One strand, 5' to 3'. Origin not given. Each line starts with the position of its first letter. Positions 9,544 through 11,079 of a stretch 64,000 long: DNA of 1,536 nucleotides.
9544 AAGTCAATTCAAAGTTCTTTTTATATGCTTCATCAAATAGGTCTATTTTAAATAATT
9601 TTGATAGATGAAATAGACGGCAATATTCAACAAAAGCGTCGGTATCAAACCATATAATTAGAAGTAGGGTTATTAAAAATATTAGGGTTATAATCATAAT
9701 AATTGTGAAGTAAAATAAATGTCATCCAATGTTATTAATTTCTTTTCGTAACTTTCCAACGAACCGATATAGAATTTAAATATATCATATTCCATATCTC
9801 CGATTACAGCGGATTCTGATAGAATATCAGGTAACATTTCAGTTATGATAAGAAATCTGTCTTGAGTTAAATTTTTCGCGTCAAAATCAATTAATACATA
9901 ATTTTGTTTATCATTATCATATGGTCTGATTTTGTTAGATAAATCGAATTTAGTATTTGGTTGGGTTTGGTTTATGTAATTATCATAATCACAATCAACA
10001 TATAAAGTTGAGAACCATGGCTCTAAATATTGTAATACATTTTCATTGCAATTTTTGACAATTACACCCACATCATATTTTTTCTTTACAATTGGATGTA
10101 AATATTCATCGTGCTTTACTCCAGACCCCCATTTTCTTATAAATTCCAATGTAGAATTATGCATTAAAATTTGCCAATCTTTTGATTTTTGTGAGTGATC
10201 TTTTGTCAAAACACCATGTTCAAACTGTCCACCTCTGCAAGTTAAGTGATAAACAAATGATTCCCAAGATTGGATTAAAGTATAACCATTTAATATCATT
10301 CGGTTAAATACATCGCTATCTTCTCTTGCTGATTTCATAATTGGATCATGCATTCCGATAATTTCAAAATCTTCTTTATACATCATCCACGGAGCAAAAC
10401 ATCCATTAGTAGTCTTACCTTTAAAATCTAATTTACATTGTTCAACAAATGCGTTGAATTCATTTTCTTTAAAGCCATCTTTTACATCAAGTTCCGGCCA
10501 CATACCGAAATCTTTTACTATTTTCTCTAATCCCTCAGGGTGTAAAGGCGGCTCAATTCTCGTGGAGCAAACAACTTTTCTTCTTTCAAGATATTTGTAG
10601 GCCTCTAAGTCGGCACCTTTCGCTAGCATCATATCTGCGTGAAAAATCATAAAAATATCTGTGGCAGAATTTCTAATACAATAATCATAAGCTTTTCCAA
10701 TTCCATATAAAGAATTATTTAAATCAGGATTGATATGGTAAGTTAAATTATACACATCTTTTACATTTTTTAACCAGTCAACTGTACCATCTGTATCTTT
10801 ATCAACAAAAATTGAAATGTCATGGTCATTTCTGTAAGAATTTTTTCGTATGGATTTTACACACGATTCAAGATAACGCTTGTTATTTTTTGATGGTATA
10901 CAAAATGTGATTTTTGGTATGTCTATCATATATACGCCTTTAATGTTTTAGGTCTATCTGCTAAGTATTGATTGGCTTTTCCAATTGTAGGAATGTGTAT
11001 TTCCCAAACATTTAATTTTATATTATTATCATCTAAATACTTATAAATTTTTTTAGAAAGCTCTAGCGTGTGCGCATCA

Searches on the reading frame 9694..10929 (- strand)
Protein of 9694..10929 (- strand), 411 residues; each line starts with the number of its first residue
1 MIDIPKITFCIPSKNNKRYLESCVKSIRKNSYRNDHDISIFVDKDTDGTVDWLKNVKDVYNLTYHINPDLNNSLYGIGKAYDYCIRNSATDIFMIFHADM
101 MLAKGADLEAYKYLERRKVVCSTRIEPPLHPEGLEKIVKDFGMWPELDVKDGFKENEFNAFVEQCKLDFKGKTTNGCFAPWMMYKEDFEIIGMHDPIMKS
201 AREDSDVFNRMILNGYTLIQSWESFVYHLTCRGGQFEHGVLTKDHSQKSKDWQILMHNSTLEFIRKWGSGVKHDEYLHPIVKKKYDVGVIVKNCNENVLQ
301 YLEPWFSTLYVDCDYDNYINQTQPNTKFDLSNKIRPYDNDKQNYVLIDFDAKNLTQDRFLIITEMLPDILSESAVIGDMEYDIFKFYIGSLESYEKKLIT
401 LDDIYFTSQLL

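Call 67: search_protein_families(library=pfam, proteins=[window:9694-10929:-], max_evalue=0.0001)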
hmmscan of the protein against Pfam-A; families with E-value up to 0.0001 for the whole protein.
window:9694-10929:- (411 aa): 1 family
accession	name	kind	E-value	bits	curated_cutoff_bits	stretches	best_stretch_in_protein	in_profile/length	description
PF00535.33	Glycos_transf_2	-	1.3e-11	45.1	23.3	1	9-125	2-116/168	Glycosyl transferase family 2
